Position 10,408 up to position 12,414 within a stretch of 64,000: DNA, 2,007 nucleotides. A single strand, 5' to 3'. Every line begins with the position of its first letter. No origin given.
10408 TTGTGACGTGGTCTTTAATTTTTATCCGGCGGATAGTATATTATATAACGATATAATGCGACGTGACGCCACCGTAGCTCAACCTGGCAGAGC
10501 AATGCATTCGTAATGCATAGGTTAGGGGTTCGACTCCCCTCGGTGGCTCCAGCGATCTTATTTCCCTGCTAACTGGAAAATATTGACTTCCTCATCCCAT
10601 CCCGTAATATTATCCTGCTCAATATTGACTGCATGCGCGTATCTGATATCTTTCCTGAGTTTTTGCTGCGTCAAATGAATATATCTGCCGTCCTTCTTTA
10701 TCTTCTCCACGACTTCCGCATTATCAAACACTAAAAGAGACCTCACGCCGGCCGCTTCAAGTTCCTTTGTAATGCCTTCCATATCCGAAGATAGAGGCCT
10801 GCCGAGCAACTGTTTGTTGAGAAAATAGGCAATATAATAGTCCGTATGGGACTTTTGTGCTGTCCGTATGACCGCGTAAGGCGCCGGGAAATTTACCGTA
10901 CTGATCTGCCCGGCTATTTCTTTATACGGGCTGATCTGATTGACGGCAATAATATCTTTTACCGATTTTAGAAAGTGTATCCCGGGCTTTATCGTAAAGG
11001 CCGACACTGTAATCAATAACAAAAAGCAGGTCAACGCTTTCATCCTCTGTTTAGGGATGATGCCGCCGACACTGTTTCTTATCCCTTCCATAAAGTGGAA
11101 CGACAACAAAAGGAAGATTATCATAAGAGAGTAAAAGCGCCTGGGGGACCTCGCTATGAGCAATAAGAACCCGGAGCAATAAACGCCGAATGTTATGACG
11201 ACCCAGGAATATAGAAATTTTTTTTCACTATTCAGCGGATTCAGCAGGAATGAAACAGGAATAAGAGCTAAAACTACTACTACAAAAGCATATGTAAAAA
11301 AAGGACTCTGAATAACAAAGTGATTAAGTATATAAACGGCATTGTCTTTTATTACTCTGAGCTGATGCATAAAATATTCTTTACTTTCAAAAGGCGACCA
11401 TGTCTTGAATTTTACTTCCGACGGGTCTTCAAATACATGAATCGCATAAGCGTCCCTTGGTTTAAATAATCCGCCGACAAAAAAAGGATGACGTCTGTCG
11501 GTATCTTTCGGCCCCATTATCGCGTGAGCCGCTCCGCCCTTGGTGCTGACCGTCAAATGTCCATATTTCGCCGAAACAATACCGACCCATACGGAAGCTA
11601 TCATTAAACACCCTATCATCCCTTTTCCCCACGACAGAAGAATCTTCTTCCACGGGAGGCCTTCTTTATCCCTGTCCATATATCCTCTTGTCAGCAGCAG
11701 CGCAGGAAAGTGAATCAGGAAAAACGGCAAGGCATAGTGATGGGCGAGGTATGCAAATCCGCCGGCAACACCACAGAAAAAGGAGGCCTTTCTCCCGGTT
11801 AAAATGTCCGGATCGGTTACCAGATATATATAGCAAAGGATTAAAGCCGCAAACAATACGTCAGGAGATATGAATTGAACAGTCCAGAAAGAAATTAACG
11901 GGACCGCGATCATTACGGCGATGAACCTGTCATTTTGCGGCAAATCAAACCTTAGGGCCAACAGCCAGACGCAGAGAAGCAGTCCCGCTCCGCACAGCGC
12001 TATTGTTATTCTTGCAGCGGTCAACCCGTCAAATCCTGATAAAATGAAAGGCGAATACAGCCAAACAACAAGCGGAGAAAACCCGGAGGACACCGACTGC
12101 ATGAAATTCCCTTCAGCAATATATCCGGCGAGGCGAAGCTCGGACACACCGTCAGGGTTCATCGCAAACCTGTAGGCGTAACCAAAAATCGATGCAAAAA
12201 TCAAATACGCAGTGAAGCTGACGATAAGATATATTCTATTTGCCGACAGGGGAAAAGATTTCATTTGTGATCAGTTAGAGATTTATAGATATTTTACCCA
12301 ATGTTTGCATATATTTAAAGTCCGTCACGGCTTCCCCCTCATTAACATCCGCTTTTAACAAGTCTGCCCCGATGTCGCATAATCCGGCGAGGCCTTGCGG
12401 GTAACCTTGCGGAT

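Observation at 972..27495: Unusual concentration of GT-C-like polytopic membrane proteins with polyprenyl-P-sugar synthase-type GT2s and a flippase-like protein: a periplasmic-face glycosylation module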

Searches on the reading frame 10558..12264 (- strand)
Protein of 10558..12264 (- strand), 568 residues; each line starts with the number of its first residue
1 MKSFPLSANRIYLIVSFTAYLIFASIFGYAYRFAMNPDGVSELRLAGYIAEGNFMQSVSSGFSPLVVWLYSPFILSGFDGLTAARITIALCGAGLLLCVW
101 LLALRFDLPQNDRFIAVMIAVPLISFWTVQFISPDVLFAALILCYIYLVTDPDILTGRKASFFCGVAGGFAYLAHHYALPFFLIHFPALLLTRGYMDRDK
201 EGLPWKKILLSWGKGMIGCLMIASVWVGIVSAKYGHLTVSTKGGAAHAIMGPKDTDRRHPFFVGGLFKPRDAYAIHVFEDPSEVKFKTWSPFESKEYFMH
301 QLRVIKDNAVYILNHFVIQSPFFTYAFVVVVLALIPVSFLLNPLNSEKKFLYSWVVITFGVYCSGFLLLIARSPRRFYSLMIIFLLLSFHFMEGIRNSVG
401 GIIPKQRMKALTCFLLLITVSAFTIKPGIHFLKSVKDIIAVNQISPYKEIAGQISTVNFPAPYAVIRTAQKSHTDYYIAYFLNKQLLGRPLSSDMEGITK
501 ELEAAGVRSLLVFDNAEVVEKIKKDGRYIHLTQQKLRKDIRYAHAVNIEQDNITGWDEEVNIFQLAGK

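Call 3: search_protein_families(library=pfam, proteins=[window:10558-12264:-], max_evalue=0.01)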
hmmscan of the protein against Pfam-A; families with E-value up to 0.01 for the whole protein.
window:10558-12264:- (568 aa): 0 families

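Call 5: search_protein_families(library=ncbifam, proteins=[window:10558-12264:-], max_evalue=0.01)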
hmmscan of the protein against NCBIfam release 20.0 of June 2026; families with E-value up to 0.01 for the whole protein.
window:10558-12264:- (568 aa): 0 families

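Call 13: search_solved_structures(query=window:10558-12264:-, max_evalue=10)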
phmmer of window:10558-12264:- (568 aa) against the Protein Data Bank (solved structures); distinct sequences matched with E-value up to 10: 0.

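Call 15: find_homologous_proteins(query=window:10558-12264:-, max_evalue=0.001)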
Query window:10558-12264:- (568 aa): 145 proteins with E <= 0.001 among 8000 candidates; the best 120 are listed.
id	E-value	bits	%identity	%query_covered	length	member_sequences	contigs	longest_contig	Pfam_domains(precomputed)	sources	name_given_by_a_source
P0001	0.0e+0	1290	100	100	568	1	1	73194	-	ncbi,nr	ncbi:MAG: hypothetical protein HZA16_04035 [Nitrospirae bacterium]|nr:hypothetical protein [Nitrospi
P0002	1.1e-287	973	73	99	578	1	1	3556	-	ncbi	-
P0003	2.3e-283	959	73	99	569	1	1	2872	-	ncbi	-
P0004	2.0e-276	936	70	99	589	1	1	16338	-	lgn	-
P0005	1.5e-273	927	70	99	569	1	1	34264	-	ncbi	-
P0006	4.1e-269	912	68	99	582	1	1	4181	-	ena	-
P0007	2.9e-268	909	70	98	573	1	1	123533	-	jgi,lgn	jgi:hypothetical protein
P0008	9.4e-268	907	68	99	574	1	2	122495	-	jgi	jgi:hypothetical protein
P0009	1.1e-267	907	69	99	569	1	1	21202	-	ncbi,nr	ncbi:MAG: hypothetical protein HY757_04605 [Nitrospirae bacterium]|nr:hypothetical protein [Nitrospi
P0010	2.8e-263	893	68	99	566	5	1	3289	-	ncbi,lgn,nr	ncbi:MAG TPA: hypothetical protein ENH01_06005 [Nitrospirae bacterium]|nr:hypothetical protein [Nitr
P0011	3.7e-262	889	68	99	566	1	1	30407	-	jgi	jgi:hypothetical protein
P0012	1.0e-261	888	67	99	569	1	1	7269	-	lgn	-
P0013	1.3e-260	884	67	97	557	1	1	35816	-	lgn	-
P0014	1.7e-260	883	68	99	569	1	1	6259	-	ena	-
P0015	1.3e-259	881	67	97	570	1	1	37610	-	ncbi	-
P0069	9.8e-234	795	60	98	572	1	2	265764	-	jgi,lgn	jgi:hypothetical protein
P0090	6.4e-211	720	56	99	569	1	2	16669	-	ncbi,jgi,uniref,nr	ncbi:hypothetical protein C4544_07640 [candidate division WS5 bacterium]|uniref:Glycosyltransferase 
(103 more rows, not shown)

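Call 21: search_protein_families(library=pfam, alignment_id=A1, max_evalue=0.01)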
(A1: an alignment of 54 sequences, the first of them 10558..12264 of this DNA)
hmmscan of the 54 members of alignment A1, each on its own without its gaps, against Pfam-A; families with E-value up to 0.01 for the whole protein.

A. member 1, window:10558-12264:- (568 aa): 0 families

B. families by the number of members that match (of 54 scanned): 3 families
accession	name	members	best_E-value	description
PF13231.12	PMT_2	23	1e-05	Dolichyl-phosphate-mannose-protein mannosyltransferase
PF20554.3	DUF6766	5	0.00056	Domain of unknown function (DUF6766)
PF09842.14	DUF2069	1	0.0046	Predicted membrane protein (DUF2069)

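Call 23: find_encoding_contigs(protein=P0069, flank=10000, max_places=2)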
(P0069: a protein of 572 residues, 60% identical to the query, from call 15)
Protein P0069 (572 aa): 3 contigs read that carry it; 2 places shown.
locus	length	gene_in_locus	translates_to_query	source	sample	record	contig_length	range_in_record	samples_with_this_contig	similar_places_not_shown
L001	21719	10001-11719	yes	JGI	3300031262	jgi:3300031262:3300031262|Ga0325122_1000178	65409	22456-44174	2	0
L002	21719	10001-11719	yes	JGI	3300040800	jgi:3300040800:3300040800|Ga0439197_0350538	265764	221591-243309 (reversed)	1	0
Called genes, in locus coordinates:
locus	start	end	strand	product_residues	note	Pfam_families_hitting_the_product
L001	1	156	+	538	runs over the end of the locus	-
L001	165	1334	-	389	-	-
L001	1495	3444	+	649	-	PF00884:Sulfatase, PF01663:Phosphodiest (faint), PF16347:SGSH_C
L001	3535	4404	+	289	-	PF13489:Methyltransf_23, PF13847:Methyltransf_31 (faint), PF08241:Methyltransf_11, PF08242:Methyltransf_12, PF13649:Methyltransf_25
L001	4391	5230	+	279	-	PF04794:YdjC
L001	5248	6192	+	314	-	PF00535:Glycos_transf_2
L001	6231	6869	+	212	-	PF00891:Methyltransf_2 (weak), PF13489:Methyltransf_23, PF13847:Methyltransf_31, PF08241:Methyltransf_11, PF08242:Methyltransf_12 (weak), PF13649:Methyltransf_25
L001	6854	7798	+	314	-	PF21360:PylC-like_N, PF02655:ATP-grasp_3, PF15632:ATPgrasp_Ter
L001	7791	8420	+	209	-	PF02811:PHP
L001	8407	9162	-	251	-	PF04989:RMNT_CmcI (faint), PF13578:Methyltransf_24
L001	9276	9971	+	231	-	PF02585:PIG-L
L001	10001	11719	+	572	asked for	-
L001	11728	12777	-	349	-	PF10066:DUF2304, PF00535:Glycos_transf_2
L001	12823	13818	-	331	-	PF01073:3Beta_HSD, PF01370:Epimerase, PF02719:Polysacc_synt_2, PF04321:RmlD_sub_bind, PF07993:NAD_binding_4, PF16363:GDP_Man_Dehyd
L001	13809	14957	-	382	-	PF01370:Epimerase, PF16363:GDP_Man_Dehyd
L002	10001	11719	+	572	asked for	-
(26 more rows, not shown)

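Call 24: find_encoding_contigs(protein=P0090, flank=10000, max_places=2)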
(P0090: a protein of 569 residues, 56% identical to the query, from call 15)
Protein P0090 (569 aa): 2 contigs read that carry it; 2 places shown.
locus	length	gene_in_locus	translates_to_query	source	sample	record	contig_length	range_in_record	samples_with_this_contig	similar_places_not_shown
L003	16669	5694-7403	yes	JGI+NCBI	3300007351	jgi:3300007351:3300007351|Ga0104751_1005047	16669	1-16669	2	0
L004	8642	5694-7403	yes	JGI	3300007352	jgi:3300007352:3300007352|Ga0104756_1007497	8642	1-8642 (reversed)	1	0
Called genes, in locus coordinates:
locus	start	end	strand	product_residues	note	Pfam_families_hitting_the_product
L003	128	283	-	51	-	-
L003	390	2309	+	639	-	PF00884:Sulfatase, PF16347:SGSH_C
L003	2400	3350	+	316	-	PF13641:Glyco_tranf_2_3 (weak), PF00535:Glycos_transf_2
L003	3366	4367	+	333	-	PF01073:3Beta_HSD, PF01370:Epimerase, PF02719:Polysacc_synt_2 (weak), PF04321:RmlD_sub_bind (weak), PF16363:GDP_Man_Dehyd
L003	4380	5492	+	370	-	PF01041:DegT_DnrJ_EryC1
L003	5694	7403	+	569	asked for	-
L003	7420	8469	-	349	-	PF10066:DUF2304 (weak), PF00535:Glycos_transf_2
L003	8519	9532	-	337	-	PF01073:3Beta_HSD, PF01370:Epimerase, PF02719:Polysacc_synt_2, PF04321:RmlD_sub_bind, PF07993:NAD_binding_4, PF13460:NAD_binding_10 (weak), PF16363:GDP_Man_Dehyd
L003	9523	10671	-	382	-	PF01370:Epimerase, PF16363:GDP_Man_Dehyd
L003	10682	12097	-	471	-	-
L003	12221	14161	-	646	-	PF00672:HAMP, PF00990:GGDEF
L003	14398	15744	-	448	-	PF00709:Adenylsucc_synt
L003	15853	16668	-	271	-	PF19304:PGDH_inter, PF01842:ACT, PF22629:ACT_AHAS_ss (weak)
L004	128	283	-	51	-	-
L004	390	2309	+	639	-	PF00884:Sulfatase, PF16347:SGSH_C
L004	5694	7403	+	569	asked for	-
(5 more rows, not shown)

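Call 27: predict_structure(alignment_id=A1)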
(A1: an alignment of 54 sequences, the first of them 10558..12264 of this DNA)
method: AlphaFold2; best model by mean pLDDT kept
length: 568 residues; sequences in the alignment: 54
mean_pLDDT: 90.9   pTM: 0.90
mean pLDDT of the five models: 90.9, 90.6, 89.5, 89.5, 87.5
residues with pLDDT >= 90: 406; 70-90: 152; 50-70: 4; < 50: 6
segments of 3 or more residues with pLDDT < 50: 1-5
pLDDT, mean of each block of 10 residues (from residue 1): 57 96 93 91 96 93 95 96 95 97 93 95 90 93 98 90 97 95 97 86 86 97 95 90 82 81 88 91 84 91 94 92 93 92 88 96 90 91 97 90 89 94 94 87 85 93 89 92 95 91 94 92 93 91 78 84 85
secondary structure, 60 per line:
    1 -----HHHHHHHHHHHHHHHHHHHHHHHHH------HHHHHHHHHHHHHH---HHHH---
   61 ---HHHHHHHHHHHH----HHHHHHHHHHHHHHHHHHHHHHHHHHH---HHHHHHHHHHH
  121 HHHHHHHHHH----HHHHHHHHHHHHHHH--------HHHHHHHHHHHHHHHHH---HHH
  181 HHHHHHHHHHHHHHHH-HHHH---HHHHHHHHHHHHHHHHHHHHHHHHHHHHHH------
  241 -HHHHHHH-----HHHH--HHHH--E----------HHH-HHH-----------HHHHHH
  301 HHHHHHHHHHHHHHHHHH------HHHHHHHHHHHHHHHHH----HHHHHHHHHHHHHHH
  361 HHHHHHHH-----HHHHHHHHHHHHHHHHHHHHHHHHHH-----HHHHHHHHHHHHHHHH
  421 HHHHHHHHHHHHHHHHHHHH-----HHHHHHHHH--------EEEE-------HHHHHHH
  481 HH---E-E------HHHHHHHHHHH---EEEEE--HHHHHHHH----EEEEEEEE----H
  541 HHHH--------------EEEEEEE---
elements in order: H6-30 H37-50 H54-57 H64-75 H80-106 H110-130 H135-149 H158-174 H178-196 H198-201 H205-234 H242-248 H254-257 H260-263 H295-318 H325-341 H346-368 H374-399 H405-440 H446-454 E463-466 H474-482 H495-505 E509-513 H516-523 E528-535 H540-544 E559-565

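Call 31: fold_search(model_id=the predicted structure, library=pdb)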
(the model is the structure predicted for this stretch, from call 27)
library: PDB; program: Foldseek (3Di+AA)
matches with E <= 10: 632; with E <= 0.001: 25
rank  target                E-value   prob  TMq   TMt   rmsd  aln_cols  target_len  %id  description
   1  5f15                  4.8e-08  1.00  0.52  0.54  11.1       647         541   12  Crystal Structure of ArnT from Cupriavidus metallidurans bound to Undecaprenyl phosphate (released 2016-02-17)
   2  7oci_F                1.8e-07  1.00  0.51  0.46  12.7       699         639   10  Cryo-EM structure of yeast Ost6p containing oligosaccharyltransferase complex (released 2022-02-16)
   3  9n9j_I                6.5e-07  1.00  0.52  0.43  14.5       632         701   11  Structure of a GRP94 folding intermediate engaged with a CCDC134- and FKBP11-bound secretory translocon (released 2025-11-19)
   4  7e9s_A                1.2e-06  1.00  0.47  0.33  12.5       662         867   12  Archaeal oligosaccharyltransferase AglB from Archaeoglobus fulgidus in complex with an inhibitory peptide and a dolich (released 2021-09-08)
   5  8b6l_I                2.4e-06  1.00  0.52  0.44  14.0       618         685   11  Subtomogram average of the human Sec61-TRAP-OSTA-translocon (released 2022-12-07)
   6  5ezm                  2.5e-06  1.00  0.52  0.55  10.6       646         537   13  Crystal Structure of ArnT from Cupriavidus metallidurans in the apo state (released 2016-02-17)
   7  9s6t_A                2.6e-06  1.00  0.52  0.59   8.2       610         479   10  Ternary cryo-EM structure of chicken ALG12 with Dol25-PP-GlcNAc2Man7, Dol25-P-Man, and Fab (released 2026-03-18)
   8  6s7o_A                2.6e-06  1.00  0.51  0.45  14.6       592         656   12  Cryo-EM structure of human oligosaccharyltransferase complex OST-A (released 2019-12-18)
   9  8pn9_A                3.0e-06  1.00  0.51  0.45  14.0       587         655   12  Structure of human oligosaccharyltransferase OST-A complex bound to NGI-1 (released 2024-05-08)
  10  6s7t_A                4.2e-06  1.00  0.51  0.42  13.7       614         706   11  Cryo-EM structure of human oligosaccharyltransferase complex OST-B (released 2019-12-18)
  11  3waj                  5.2e-06  1.00  0.45  0.33  14.9       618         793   11  Crystal structure of the Archaeoglobus fulgidus oligosaccharyltransferase (O29867_ARCFU) complex with Zn and sulfate (released 2013-10-30)
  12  8age_A                6.5e-06  1.00  0.44  0.40  12.0       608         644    8  Structure of yeast oligosaccharylransferase complex with acceptor peptide bound (released 2022-12-07)
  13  9s6s_A                7.7e-06  1.00  0.48  0.49   9.8       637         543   11  Ternary cryo-EM structure of human ALG9 with Dol25-PP-GlcNAc2Man6, Dol25-P-Man and Fab (released 2026-03-18)
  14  9s6u_A                9.1e-06  1.00  0.49  0.51  10.1       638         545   12  Ternary cryo-EM structure of human ALG9 with Dol25-PP-GlcNAc2Man8, Dol25-P-Man and Fab (released 2026-03-18)
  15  6gxc_A                1.2e-05  1.00  0.48  0.39   9.9       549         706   13  Bacterial oligosaccharyltransferase PglB in complex with an inhibitory peptide and a reactive lipid-linked oligosaccha (released 2018-11-14)
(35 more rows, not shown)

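Call 40: find_related_loci(query=A1, collection=genome_contigs, flank=10000)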
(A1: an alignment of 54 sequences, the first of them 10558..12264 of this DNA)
Query A1 (568 aa) in genome_contigs; peptide patterns used: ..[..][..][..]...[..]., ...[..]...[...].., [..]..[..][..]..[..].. (x = any residue, [..] = any of these).
44 stretches matched a pattern; 17 encode a relative of the query (tblastn E <= 1e-3); 16 distinct loci.
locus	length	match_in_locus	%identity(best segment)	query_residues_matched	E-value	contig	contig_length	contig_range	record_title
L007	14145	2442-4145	70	1-565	0e+0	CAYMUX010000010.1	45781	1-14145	MAG TPA_asm: uncultured Nitrospiraceae bacterium isolate SRP302447_co3_820 genome assembly, contig: NODE_2136_length_457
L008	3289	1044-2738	68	1-565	0e+0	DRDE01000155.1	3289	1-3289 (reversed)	MAG TPA_asm: Nitrospirae bacterium isolate HyVt-268 HyVt-268_k295_419511, whole genome shotgun sequence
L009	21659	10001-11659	66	12-564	0e+0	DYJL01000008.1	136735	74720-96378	MAG TPA_asm: Nitrospira japonica isolate FI88_42_154 Afr_mines_FI88_87_length_136735_cov_66_377809, whole genome shotgun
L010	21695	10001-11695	66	1-565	0e+0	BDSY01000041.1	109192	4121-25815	Bacterium BMS3Abin06 DNA, contig: NODE_3, whole genome shotgun sequence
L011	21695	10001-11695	64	1-568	0e+0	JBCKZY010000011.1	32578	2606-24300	Thermodesulfovibrionia bacterium isolate SLM_LV1_0208-G10 Node_11_length_32578_cov_72.520307, whole genome shotgun seque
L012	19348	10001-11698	69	1-563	0e+0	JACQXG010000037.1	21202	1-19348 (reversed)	MAG: Nitrospirae bacterium isolate NC_groundwater_1509_Pr4_B-0.1um_43_7 SR1-18-B1_scaffold_114241, whole genome shotgun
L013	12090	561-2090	57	1-565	0e+0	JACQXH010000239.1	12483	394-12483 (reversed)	MAG: Nitrospirae bacterium isolate NC_groundwater_1510_Pr4_B-0.1um_44_3 SR1-18-B1_scaffold_538863, whole genome shotgun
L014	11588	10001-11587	64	3-531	0e+0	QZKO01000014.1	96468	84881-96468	MAG: Nitrospiraceae bacterium isolate SURF_11 Ga0104751_1000172, whole genome shotgun sequence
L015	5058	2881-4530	41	6-563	2e-123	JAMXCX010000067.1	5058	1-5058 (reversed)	MAG: Candidatus Omnitrophota bacterium isolate MohnsGC05_bin006 NODE_68_length_5058_cov_14.613531, whole genome shotgun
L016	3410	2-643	64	350-563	5e-92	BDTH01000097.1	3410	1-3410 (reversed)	Bacterium BMS3Abin15 DNA, contig: NODE_187, whole genome shotgun sequence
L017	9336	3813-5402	29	28-555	6e-65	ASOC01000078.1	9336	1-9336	Candidatus Omnitrophus fodinae SCGC AAA011-A17 A11A17DRAFT_contig_77_0.78_C, whole genome shotgun sequence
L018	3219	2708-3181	51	411-568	2e-49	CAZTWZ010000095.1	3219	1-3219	MAG TPA_asm: uncultured Candidatus Saccharibacteria bacterium isolate binchicken_co172_94 genome assembly, contig: NODE_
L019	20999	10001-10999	30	32-370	9e-39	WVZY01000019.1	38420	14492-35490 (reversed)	MAG: Candidatus Latescibacterota bacterium isolate CS4-C107 C_merged_R1_(paired)_contig_1519, whole genome shotgun seque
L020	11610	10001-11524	26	15-525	3e-35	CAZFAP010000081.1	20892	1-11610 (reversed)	MAG TPA_asm: uncultured Verrucomicrobiota bacterium isolate binchicken_co103_408 genome assembly, contig: NODE_2414_leng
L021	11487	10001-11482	27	19-515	6e-27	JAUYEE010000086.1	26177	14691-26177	MAG: bacterium isolate C20_metabat.bin.94 C20_k141_259666, whole genome shotgun sequence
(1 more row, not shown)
